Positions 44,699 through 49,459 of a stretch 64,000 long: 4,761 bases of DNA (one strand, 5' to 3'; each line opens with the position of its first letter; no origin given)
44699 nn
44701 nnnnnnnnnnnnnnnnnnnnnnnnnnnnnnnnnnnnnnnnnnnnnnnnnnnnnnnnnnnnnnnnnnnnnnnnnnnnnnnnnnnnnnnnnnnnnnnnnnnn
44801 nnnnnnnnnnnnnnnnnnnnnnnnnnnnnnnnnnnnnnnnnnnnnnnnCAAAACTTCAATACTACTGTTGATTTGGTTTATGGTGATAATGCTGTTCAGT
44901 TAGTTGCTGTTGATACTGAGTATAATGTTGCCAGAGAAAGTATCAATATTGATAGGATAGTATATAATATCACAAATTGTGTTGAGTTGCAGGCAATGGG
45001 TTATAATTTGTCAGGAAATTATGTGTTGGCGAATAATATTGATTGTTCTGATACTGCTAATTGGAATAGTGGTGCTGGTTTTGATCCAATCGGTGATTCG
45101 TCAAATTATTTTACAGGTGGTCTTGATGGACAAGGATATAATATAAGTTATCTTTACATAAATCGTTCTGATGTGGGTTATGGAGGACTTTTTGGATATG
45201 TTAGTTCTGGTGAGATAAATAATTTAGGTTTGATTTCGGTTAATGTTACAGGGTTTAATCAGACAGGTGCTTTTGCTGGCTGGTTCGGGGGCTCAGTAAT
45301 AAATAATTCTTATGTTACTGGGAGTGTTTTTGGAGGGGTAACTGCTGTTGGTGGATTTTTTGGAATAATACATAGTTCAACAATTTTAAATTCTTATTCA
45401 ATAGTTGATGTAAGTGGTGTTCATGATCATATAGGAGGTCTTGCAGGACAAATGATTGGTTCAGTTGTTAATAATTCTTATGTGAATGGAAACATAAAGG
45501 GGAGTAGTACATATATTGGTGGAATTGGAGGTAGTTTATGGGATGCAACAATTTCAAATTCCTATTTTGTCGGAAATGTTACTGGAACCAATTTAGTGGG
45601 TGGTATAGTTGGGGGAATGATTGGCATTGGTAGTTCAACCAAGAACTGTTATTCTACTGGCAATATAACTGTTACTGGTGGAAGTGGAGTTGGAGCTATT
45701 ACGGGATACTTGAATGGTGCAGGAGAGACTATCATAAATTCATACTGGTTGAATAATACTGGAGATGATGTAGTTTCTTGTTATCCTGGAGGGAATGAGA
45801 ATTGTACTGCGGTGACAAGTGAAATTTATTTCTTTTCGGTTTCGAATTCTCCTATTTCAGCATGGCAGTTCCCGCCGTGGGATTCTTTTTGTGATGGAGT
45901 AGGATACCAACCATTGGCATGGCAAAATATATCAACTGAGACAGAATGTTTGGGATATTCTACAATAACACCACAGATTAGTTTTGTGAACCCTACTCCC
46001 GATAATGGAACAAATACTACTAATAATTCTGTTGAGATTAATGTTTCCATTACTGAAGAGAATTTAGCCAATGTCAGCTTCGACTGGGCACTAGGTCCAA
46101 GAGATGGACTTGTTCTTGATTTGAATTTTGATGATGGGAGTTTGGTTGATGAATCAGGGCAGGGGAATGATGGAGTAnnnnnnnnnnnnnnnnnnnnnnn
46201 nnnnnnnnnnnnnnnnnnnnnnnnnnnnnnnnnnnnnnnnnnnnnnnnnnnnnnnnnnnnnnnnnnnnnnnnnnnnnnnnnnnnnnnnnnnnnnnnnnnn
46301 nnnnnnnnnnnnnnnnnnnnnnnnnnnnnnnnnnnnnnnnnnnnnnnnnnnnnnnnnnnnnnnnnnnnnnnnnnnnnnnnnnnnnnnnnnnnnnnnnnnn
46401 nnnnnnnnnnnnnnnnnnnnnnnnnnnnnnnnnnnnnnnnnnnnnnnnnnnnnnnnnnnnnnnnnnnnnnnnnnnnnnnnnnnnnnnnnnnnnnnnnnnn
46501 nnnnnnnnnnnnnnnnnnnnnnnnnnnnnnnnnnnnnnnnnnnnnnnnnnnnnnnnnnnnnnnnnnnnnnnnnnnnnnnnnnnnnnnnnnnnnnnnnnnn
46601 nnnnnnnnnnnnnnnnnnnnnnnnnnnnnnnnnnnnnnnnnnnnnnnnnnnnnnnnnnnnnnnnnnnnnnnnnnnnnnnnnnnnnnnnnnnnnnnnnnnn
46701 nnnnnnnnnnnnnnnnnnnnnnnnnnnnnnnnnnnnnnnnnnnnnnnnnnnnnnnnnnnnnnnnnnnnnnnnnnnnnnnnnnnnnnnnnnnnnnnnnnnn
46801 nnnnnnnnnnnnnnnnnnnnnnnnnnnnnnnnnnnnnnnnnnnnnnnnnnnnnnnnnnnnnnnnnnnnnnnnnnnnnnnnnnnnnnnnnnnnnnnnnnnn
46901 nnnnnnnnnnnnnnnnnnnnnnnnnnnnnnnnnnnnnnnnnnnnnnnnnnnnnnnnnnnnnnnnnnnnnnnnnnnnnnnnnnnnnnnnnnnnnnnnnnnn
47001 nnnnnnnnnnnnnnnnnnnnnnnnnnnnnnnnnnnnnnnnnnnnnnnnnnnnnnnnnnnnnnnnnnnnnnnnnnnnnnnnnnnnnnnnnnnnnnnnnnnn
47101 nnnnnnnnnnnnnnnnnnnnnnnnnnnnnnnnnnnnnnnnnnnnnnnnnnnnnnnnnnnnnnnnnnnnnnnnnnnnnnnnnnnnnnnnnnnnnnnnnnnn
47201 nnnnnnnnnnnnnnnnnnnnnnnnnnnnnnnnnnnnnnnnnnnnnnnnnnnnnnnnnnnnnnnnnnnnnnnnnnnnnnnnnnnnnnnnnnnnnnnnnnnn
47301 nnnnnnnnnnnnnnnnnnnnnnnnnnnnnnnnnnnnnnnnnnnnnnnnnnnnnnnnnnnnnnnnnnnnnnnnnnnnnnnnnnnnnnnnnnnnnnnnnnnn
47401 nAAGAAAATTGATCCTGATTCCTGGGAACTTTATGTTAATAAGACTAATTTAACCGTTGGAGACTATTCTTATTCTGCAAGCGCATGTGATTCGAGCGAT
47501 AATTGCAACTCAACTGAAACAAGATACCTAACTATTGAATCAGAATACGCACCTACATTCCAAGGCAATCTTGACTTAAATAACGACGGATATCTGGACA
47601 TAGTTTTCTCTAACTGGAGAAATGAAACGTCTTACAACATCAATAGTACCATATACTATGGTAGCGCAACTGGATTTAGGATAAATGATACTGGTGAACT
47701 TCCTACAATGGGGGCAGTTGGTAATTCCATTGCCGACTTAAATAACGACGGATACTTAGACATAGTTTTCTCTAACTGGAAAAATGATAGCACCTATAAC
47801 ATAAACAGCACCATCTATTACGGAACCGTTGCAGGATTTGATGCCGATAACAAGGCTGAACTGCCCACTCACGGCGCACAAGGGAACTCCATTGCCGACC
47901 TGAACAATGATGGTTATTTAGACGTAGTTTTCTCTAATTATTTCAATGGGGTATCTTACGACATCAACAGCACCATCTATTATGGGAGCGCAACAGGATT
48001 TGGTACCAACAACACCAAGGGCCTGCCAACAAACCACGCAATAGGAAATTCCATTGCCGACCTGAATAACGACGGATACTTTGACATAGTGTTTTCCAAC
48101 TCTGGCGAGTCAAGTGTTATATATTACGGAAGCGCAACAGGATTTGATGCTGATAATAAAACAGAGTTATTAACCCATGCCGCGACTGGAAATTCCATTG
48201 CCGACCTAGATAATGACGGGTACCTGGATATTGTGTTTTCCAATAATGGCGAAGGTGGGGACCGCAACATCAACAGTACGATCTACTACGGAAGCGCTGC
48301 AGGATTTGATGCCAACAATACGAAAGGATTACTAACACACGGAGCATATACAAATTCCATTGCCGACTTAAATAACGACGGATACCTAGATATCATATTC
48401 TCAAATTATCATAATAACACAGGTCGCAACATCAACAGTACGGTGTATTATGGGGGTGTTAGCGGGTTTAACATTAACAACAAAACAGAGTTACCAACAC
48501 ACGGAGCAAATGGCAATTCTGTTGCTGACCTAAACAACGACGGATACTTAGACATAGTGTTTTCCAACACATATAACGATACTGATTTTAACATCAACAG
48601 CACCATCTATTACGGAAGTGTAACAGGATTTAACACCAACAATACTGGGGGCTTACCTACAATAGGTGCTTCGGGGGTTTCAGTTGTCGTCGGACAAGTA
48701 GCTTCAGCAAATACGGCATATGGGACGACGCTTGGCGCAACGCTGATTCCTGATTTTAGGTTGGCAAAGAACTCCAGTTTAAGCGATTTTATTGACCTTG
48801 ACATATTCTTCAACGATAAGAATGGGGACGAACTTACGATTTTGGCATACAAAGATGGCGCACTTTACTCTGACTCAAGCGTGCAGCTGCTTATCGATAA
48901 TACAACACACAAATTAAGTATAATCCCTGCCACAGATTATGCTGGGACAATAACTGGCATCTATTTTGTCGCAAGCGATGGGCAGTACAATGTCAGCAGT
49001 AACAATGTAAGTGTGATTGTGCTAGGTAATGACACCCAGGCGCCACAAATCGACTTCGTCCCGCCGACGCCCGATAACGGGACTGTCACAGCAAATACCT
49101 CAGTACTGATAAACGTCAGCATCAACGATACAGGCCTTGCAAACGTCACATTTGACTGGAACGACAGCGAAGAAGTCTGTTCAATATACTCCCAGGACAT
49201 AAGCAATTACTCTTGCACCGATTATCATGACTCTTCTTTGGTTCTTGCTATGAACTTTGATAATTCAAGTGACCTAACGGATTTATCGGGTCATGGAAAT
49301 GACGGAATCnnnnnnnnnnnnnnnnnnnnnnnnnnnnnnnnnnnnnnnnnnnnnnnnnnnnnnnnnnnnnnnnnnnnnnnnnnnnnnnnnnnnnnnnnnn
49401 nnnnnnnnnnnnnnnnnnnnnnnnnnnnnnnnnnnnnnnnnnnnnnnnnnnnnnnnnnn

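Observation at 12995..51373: Two paralogous giant modular surface proteins (2979 aa and 4275 aa) occupy a third of the window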

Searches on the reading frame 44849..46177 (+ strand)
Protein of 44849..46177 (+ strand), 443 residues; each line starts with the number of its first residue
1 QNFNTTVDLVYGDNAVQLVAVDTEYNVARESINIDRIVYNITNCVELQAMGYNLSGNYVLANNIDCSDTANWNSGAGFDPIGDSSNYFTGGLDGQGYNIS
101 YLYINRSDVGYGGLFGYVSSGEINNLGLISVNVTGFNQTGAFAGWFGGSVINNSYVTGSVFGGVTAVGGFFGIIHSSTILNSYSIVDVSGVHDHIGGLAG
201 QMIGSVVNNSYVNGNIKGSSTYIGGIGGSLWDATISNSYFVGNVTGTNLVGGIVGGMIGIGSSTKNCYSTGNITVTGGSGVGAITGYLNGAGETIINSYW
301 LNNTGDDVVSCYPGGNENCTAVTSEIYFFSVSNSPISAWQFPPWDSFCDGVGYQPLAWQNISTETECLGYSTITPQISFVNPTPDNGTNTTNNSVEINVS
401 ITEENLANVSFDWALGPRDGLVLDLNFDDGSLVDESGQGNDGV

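Call 13: search_protein_families(library=pfam, max_evalue=1, proteins=[window:44849-46177:+])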
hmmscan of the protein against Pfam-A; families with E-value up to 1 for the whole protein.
window:44849-46177:+ (443 aa): 3 families
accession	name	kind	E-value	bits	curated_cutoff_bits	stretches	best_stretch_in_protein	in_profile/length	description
PF05342.19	Peptidase_M26_N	-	0.0003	20.5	27.7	1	47-158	147-250/250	M26 IgA1-specific Metallo-endopeptidase N-terminal region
PF07581.17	Glug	-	0.0051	17.6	20.5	3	220-245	2-28/28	The GLUG motif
PF09136.16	Glucodextran_B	-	0.071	13.5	27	1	3-35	48-80/83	Glucodextranase, domain B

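Call 64: search_solved_structures(query=window:44849-46177:+, max_evalue=1)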
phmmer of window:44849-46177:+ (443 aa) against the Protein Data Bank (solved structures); distinct sequences matched with E-value up to 1: 0.

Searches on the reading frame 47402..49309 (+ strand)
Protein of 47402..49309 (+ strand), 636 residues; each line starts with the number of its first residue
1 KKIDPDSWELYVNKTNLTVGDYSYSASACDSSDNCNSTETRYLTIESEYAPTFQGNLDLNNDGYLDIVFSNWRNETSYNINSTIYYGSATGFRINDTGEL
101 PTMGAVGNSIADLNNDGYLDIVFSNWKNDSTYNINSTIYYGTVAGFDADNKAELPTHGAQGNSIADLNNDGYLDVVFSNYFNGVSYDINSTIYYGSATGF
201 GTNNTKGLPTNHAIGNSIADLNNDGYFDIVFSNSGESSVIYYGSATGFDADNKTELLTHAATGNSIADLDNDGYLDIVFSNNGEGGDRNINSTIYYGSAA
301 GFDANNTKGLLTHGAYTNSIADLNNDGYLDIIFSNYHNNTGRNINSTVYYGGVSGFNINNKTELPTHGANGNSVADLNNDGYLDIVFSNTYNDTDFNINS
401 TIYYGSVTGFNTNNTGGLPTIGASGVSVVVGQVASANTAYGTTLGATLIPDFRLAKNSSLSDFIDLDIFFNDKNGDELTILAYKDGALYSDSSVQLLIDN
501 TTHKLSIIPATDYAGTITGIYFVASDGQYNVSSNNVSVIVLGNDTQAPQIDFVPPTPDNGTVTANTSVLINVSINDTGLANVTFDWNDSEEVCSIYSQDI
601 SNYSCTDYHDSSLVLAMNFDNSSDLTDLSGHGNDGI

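Call 13: search_protein_families(library=pfam, max_evalue=1, proteins=[window:47402-49309:+])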
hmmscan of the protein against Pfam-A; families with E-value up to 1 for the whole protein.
window:47402-49309:+ (636 aa): 9 families
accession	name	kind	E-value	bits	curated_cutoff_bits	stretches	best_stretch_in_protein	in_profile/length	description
PF13517.12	FG-GAP_3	-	2.1e-26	92.7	26.9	7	220-278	1-60/61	FG-GAP-like repeat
PF01839.29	FG-GAP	-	1.1e-21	76.7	22.1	7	316-349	3-35/37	FG-GAP repeat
PF00036.39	EF-hand_1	-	0.00048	19.9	25.4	0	266-276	8-18/29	EF hand domain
PF11321.13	DUF3123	-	0.0016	18.7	27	0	268-282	30-44/62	Protein of unknown function (DUF3123)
PF06742.16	DUF1214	-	0.0046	17.9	25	0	356-392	48-84/112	Protein of unknown function (DUF1214)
PF13202.12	EF-hand_5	-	0.0052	16.7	25.9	0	164-175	7-18/25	EF hand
PF03826.22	OAR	-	0.046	14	20.1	0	161-167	4-10/19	OAR motif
PF13468.12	Glyoxalase_3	-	0.051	14.1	25.1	0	86-122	18-52/176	Glyoxalase-like domain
PF01539.22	HCV_env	-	0.19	11.8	22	0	68-94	100-126/190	Hepatitis C virus envelope glycoprotein E1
